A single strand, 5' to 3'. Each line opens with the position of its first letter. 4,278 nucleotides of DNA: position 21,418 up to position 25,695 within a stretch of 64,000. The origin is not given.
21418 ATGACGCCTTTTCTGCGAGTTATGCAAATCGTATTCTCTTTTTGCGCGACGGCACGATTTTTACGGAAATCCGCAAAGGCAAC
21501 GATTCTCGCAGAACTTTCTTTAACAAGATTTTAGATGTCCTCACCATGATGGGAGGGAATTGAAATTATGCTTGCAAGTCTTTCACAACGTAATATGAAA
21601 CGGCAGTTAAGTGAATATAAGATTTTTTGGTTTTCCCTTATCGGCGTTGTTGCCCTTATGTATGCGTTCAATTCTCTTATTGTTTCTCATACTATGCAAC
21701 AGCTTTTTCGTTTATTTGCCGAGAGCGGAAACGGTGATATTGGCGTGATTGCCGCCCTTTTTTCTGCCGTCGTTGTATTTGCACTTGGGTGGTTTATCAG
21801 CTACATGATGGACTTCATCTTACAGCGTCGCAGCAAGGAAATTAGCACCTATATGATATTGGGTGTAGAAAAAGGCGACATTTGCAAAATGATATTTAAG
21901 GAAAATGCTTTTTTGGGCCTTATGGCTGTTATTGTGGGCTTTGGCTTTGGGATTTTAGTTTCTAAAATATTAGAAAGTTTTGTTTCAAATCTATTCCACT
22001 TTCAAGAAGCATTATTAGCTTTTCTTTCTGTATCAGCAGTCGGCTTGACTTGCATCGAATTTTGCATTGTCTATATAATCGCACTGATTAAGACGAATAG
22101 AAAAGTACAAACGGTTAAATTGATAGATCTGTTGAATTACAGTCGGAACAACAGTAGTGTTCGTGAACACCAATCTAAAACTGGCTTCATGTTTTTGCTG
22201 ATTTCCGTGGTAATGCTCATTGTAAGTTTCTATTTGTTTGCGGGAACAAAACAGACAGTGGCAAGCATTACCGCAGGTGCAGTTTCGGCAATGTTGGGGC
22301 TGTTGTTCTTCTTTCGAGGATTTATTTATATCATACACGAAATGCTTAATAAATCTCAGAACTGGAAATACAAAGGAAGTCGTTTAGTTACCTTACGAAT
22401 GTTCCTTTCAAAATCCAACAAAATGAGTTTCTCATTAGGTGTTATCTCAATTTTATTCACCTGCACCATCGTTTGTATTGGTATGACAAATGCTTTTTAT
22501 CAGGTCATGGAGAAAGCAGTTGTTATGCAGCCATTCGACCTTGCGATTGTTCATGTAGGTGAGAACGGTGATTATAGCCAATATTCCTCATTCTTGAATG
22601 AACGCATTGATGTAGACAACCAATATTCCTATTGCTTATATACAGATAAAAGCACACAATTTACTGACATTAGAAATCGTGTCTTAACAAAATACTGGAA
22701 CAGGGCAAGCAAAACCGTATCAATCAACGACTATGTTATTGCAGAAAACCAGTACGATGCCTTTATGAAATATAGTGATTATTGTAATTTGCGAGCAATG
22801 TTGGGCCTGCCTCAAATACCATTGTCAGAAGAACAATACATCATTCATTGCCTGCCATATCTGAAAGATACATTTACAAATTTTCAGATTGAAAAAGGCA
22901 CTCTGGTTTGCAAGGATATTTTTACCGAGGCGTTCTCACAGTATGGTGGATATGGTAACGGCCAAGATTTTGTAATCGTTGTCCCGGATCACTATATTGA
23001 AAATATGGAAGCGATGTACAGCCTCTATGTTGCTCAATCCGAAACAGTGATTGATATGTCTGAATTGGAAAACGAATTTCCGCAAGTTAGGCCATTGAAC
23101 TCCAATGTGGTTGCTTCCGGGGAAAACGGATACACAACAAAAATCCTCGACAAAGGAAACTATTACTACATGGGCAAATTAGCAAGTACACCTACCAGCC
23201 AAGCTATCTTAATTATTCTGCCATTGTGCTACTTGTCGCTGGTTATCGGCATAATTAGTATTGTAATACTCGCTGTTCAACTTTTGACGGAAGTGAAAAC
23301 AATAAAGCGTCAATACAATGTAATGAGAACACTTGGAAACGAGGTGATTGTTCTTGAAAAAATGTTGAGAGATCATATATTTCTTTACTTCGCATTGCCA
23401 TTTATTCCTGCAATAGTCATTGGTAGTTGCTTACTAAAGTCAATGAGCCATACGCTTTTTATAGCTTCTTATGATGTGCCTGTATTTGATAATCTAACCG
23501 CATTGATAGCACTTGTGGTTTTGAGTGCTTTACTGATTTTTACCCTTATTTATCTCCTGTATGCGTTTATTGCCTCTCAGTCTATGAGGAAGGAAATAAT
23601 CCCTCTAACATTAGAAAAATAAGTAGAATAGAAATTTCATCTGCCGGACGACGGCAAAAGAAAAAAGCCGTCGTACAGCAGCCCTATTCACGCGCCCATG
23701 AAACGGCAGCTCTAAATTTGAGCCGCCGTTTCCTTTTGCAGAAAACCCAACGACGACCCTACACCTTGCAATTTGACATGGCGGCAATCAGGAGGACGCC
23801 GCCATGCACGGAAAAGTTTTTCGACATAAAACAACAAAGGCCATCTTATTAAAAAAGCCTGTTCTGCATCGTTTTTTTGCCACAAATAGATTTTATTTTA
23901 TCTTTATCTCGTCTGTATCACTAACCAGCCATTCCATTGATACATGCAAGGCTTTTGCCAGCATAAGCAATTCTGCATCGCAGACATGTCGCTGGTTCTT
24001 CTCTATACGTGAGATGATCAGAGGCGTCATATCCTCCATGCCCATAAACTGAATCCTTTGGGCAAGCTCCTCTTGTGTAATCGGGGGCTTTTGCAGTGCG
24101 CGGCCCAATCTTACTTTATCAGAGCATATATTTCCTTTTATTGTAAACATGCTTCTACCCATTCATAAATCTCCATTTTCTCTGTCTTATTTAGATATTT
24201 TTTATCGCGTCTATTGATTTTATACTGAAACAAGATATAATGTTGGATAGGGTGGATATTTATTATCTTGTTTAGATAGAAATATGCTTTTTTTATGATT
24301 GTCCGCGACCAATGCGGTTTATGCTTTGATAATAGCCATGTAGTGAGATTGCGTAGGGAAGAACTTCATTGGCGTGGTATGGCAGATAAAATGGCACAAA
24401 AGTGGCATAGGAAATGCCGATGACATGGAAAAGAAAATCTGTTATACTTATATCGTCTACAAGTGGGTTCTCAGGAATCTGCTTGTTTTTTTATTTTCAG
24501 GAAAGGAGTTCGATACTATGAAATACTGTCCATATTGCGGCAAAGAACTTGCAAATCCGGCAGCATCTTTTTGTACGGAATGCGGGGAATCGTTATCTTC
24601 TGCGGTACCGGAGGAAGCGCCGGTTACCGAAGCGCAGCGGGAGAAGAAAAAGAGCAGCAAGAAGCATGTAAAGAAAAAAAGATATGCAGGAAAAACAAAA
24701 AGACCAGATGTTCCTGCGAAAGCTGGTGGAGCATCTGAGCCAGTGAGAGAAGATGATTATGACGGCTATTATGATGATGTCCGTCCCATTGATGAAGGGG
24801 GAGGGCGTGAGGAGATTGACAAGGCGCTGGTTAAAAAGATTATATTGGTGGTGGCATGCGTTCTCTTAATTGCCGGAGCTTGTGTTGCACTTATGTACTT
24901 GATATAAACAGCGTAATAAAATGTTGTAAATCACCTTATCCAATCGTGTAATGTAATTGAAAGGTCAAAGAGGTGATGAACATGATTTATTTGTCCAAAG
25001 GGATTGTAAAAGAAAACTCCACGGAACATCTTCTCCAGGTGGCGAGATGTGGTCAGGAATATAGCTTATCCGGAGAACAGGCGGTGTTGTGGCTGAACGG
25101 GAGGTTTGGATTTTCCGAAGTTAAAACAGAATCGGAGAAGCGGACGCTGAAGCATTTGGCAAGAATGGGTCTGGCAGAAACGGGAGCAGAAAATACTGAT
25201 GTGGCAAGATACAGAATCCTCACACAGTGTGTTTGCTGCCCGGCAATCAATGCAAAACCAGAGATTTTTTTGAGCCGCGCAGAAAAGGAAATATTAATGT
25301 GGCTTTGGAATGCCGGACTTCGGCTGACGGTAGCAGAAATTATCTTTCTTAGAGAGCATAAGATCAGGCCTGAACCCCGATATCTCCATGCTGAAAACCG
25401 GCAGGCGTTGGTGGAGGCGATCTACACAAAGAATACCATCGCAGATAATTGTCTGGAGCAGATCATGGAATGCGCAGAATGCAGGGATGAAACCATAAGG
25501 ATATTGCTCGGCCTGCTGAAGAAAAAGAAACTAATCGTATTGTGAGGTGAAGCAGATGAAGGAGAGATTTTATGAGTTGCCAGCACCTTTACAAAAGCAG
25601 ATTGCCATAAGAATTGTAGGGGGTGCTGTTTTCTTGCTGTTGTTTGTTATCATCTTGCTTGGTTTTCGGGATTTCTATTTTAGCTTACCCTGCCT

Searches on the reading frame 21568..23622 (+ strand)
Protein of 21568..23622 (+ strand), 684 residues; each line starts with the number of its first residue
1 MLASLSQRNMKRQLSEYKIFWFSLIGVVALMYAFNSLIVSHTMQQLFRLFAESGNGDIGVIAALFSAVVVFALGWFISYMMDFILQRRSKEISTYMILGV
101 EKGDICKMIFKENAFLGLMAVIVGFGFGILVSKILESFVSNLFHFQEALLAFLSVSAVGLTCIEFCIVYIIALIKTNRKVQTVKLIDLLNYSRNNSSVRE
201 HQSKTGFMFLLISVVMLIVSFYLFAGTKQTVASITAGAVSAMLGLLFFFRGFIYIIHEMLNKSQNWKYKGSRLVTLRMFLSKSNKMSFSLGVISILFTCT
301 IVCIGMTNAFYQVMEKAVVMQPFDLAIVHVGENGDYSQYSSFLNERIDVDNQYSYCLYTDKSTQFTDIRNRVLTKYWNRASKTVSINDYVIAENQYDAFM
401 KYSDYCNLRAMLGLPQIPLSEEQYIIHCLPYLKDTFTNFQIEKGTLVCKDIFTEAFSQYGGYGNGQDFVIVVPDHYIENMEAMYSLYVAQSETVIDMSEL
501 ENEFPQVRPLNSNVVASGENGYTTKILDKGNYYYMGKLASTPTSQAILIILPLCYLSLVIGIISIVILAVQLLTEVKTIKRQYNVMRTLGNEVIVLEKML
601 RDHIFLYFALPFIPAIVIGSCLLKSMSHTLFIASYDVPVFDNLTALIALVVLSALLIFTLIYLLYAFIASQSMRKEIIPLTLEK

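Call 17: search_protein_families(library=pfam, proteins=[window:21568-23622:+], max_evalue=0.001)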
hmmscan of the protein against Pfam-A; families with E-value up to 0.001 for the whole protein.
window:21568-23622:+ (684 aa): 1 family
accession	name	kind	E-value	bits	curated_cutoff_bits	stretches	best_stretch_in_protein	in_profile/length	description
PF02687.27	FtsX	-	2.8e-14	53.6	25.5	2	64-174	2-116/120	FtsX-like permease C-terminal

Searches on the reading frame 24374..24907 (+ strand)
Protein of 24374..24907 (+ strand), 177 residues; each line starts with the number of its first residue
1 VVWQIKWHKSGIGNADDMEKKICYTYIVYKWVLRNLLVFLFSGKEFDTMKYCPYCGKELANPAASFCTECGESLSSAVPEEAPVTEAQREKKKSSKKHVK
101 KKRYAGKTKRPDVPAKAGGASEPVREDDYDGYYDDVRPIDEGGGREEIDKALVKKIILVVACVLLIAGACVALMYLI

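Call 14: search_protein_families(library=pfam, proteins=[window:24374-24907:+], max_evalue=0.01)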
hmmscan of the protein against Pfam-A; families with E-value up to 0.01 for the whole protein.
window:24374-24907:+ (177 aa): 6 families
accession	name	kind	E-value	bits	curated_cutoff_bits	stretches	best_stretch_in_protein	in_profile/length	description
PF13248.11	Zn_ribbon_3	-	2.1e-06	27.5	27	1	49-72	2-24/26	zinc-ribbon domain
PF13240.11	Zn_Ribbon_1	-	3e-05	24.1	25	1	51-73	1-22/23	zinc-ribbon domain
PF24460.1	DUF7575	-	0.00012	21.7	28.5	1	51-74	5-27/28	Domain of unknown function (DUF7575)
PF14803.11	Zn_ribbon_Nudix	-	0.00025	21.3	25.6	0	66-81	2-17/34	Nudix N-terminal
PF12773.13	DZR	-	0.00066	20.2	27.3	1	50-74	13-34/45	Double zinc ribbon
PF24333.1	DUF7501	-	0.0013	19.3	27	1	46-68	7-29/58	Family of unknown function (DUF7501)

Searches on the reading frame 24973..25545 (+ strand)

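Call 14: search_protein_families(library=pfam, proteins=[window:24973-25545:+], max_evalue=0.01)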
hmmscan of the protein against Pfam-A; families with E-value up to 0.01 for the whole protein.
window:24973-25545:+ (190 aa): 0 families

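Call 16: search_protein_families(library=phrogs, proteins=[window:24973-25545:+], max_evalue=0.001)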
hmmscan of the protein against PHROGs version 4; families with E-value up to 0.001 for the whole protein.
window:24973-25545:+ (190 aa): 0 families

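Call 46: search_protein_families(library=pfam, proteins=[window:24973-25545:+], max_evalue=1)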
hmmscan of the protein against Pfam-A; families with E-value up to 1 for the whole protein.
window:24973-25545:+ (190 aa): 1 family
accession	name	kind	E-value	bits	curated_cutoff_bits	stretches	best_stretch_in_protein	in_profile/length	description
PF00651.37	BTB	-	0.11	13.2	20.5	0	136-169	57-91/110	BTB/POZ domain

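Call 64: search_protein_families(library=ncbifam, proteins=[window:24973-25545:+], max_evalue=0.01)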
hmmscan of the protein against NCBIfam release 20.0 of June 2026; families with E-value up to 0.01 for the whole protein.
window:24973-25545:+ (190 aa): 0 families
